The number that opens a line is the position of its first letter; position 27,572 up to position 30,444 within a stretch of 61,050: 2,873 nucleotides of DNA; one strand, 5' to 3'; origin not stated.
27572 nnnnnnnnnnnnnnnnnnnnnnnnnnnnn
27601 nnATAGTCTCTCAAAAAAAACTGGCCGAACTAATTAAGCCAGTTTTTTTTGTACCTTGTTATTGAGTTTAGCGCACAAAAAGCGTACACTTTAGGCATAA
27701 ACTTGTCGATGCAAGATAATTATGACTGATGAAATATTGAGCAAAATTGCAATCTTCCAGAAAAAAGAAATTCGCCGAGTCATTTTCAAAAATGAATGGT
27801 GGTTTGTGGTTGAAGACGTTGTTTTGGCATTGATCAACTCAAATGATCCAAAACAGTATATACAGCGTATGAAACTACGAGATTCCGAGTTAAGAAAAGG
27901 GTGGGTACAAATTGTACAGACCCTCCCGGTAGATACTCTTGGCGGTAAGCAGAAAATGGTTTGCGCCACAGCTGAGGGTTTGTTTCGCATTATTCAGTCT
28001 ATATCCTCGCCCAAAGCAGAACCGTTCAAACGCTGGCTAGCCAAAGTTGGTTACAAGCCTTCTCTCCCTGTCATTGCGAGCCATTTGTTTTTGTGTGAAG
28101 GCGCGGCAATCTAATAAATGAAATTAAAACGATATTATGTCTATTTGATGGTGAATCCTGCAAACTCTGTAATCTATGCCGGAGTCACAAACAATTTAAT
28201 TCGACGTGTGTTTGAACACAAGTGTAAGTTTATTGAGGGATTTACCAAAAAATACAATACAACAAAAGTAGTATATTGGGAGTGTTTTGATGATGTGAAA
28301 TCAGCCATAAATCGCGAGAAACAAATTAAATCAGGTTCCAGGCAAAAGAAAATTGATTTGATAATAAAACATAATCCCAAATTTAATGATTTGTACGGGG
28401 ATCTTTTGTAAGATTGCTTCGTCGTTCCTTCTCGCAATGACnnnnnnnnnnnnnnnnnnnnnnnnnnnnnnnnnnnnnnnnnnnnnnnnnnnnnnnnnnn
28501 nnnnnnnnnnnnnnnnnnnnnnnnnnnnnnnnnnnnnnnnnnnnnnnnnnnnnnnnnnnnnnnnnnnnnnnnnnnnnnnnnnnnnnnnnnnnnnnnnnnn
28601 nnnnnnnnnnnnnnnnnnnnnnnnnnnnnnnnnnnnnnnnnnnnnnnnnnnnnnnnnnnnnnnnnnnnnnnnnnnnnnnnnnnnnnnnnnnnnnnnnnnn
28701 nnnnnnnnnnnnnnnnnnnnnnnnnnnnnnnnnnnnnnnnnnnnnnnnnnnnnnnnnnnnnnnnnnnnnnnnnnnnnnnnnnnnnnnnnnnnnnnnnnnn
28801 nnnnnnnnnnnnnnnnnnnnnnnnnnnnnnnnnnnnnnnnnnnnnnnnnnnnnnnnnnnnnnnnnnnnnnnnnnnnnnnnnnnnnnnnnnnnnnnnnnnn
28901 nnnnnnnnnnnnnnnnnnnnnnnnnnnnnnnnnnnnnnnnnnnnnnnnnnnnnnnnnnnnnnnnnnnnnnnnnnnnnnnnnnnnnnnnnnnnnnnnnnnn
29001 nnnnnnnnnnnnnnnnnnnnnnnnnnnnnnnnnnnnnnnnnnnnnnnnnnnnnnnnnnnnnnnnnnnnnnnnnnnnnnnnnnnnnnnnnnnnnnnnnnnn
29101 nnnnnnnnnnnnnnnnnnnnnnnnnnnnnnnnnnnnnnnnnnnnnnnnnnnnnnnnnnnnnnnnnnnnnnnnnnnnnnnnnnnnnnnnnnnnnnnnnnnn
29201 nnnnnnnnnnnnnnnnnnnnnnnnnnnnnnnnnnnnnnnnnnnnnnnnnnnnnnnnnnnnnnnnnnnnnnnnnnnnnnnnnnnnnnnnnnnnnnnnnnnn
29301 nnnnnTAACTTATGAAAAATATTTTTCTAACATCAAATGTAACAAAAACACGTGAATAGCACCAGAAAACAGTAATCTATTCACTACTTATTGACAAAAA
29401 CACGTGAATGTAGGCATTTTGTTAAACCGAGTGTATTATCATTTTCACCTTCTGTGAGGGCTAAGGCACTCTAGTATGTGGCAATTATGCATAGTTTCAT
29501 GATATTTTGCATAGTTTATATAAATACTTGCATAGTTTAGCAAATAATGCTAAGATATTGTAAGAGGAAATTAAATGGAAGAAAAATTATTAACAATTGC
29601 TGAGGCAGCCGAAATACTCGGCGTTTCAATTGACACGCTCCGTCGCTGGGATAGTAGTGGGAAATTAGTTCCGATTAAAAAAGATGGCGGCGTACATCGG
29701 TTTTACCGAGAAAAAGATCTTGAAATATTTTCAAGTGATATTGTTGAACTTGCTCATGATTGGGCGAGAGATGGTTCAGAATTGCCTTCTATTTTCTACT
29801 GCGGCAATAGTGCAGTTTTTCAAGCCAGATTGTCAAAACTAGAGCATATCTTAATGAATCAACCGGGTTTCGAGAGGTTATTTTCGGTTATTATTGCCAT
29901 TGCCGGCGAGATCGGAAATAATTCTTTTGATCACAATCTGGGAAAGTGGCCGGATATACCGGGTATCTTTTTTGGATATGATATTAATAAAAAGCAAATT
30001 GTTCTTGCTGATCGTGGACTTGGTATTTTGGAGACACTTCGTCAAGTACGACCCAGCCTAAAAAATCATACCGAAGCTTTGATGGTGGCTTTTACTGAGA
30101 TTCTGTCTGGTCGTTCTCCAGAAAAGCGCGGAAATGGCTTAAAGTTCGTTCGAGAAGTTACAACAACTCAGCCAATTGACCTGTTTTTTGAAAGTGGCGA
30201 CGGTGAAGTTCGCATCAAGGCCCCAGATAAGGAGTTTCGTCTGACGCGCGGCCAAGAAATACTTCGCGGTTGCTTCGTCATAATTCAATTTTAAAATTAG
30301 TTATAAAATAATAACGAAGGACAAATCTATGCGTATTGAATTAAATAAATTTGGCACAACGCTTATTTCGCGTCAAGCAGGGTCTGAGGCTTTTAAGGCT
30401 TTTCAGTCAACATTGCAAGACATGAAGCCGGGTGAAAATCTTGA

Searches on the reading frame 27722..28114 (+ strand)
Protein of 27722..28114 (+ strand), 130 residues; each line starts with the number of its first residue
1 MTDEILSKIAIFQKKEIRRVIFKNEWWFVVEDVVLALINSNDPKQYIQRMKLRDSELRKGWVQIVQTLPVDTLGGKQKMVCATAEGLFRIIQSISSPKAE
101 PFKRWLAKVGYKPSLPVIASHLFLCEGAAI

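Call 94: search_protein_families(library=pfam, proteins=[window:27722-28114:+], max_evalue=0.0001)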
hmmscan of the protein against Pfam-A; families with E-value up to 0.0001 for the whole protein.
window:27722-28114:+ (130 aa): 1 family
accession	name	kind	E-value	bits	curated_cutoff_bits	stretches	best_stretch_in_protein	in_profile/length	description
PF02498.22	Bro-N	-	9.8e-16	58.6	25.6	1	16-108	1-92/96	BRO family, N-terminal domain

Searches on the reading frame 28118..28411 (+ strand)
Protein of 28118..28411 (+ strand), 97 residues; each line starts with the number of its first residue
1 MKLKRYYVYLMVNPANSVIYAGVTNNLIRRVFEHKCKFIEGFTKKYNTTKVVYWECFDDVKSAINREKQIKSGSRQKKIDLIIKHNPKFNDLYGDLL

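Call 94: search_protein_families(library=pfam, proteins=[window:28118-28411:+], max_evalue=0.0001)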
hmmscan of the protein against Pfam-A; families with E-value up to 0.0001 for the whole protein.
window:28118-28411:+ (97 aa): 1 family
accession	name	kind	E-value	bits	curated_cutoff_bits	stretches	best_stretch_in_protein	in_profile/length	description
PF01541.30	GIY-YIG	-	1.1e-14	54.9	22.6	1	6-78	2-76/78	GIY-YIG catalytic domain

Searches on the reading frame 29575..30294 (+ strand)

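Call 94: search_protein_families(library=pfam, proteins=[window:29575-30294:+], max_evalue=0.0001)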
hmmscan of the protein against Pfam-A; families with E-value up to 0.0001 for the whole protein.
window:29575-30294:+ (239 aa): 3 families
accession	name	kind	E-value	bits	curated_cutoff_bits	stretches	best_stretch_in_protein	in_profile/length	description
PF13411.12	MerR_1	-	7.1e-11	42.5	21.6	1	7-51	2-45/69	MerR HTH family regulatory protein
PF00376.29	MerR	-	1.9e-10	40.8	28.2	1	7-44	1-38/38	MerR family regulatory protein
PF12728.13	HTH_17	-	2e-10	41.2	27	1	5-50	1-44/51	Helix-turn-helix domain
